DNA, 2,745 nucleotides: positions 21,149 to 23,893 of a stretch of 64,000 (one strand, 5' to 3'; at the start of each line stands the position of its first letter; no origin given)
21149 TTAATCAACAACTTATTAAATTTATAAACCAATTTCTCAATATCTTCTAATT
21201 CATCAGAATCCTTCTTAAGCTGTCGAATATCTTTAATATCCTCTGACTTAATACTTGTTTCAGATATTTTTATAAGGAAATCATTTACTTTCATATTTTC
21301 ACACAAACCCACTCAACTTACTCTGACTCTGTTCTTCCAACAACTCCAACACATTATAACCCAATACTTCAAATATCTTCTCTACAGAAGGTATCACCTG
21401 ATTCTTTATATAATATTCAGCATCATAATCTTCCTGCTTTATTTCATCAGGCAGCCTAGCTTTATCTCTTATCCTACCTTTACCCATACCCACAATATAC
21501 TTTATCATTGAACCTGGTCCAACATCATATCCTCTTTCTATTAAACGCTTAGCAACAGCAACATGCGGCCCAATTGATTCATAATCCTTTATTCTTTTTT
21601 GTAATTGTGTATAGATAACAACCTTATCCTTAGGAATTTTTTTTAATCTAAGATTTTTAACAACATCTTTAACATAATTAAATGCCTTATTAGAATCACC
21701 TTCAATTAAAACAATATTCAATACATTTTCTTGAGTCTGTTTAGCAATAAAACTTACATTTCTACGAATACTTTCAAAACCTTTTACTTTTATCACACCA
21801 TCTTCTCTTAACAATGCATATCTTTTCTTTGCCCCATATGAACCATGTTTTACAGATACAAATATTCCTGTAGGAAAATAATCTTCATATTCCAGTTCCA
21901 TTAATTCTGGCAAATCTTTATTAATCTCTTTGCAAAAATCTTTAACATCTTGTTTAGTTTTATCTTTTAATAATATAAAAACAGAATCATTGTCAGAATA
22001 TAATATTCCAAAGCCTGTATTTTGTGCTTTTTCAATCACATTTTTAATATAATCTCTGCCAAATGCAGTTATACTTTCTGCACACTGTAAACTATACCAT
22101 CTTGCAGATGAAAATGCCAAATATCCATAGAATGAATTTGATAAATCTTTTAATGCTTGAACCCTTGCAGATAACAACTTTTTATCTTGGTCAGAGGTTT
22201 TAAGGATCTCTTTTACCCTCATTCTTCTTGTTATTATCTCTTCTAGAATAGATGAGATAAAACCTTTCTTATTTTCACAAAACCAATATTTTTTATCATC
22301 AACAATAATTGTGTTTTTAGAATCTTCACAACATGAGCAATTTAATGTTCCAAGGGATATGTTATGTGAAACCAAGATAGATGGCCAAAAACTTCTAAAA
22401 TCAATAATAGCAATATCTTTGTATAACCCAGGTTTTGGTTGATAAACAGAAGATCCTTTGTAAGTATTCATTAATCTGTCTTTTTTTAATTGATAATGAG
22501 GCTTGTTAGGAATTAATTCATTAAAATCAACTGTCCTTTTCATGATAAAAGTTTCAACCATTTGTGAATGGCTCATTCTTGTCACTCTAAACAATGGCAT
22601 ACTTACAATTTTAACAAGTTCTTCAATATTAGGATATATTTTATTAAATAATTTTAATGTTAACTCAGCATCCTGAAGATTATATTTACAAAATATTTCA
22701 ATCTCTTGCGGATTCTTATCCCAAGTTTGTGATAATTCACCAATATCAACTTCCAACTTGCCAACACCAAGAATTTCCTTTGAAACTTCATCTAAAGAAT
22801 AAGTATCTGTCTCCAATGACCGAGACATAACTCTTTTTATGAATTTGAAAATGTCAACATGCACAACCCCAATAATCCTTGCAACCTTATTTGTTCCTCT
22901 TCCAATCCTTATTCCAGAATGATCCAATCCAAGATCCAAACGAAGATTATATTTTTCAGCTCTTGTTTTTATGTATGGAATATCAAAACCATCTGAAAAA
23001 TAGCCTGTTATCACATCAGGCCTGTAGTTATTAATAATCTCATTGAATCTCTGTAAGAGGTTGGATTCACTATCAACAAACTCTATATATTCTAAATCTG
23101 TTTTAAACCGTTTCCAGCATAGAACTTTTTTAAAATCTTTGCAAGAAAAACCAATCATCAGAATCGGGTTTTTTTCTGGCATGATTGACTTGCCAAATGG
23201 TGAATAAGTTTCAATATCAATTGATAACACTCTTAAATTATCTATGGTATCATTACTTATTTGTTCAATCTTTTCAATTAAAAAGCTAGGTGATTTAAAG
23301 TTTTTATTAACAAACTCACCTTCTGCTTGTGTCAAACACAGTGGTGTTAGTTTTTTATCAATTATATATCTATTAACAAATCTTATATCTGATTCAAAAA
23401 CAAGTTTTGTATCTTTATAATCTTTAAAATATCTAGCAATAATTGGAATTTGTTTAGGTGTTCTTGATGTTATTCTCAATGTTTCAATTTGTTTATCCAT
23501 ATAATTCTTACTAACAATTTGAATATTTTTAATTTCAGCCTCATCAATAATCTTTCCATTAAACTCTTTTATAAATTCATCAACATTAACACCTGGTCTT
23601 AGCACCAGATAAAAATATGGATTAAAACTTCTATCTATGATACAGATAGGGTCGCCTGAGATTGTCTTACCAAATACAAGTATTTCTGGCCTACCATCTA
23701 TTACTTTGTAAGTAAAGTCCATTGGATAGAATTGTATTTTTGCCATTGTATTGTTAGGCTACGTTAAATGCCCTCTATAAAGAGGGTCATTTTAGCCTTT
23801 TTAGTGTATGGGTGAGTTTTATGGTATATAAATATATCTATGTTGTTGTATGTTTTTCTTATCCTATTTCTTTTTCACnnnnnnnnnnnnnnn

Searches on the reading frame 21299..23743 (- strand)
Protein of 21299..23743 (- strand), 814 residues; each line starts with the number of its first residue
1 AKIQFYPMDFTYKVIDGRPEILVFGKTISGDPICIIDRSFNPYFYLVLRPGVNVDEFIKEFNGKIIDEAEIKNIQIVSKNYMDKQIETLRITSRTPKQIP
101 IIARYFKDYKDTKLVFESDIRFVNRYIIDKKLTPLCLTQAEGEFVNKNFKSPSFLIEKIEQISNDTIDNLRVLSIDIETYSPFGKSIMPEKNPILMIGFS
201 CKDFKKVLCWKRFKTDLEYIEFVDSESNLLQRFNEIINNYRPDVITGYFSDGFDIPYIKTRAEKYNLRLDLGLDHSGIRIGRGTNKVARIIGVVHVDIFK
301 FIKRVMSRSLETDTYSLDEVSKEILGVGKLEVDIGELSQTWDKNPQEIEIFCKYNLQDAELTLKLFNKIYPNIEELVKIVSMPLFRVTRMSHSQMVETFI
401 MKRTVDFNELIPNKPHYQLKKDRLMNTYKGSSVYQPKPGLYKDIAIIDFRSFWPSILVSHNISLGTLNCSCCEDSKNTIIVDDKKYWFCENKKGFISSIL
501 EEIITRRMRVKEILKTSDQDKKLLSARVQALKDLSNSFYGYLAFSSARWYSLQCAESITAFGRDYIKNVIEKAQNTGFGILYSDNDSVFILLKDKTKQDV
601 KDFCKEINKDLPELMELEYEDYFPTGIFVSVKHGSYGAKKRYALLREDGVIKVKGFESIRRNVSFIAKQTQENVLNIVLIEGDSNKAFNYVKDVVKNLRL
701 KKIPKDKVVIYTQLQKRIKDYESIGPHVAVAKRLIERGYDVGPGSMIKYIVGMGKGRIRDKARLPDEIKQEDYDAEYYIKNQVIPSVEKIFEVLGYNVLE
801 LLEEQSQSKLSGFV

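Call 60: search_protein_families(library=pfam, proteins=[window:21299-23743:-], max_evalue=0.00001)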
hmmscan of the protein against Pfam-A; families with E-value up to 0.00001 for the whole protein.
window:21299-23743:- (814 aa): 4 families
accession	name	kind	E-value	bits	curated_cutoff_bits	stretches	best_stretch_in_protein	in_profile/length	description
PF00136.26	DNA_pol_B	-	6.1e-56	190.5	23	1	386-793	5-452/453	DNA polymerase family B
PF03104.25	DNA_pol_B_exo1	-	3.9e-31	108.7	23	1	115-320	3-242/242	DNA polymerase family B, exonuclease domain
PF10108.15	DNA_pol_B_exo2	-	1.8e-07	31.5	24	1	224-354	35-161/213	Predicted 3'-5' exonuclease related to the exonuclease domain of PolB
PF13482.12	RNase_H_2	-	5e-06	27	22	0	176-369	4-164/165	RNase_H superfamily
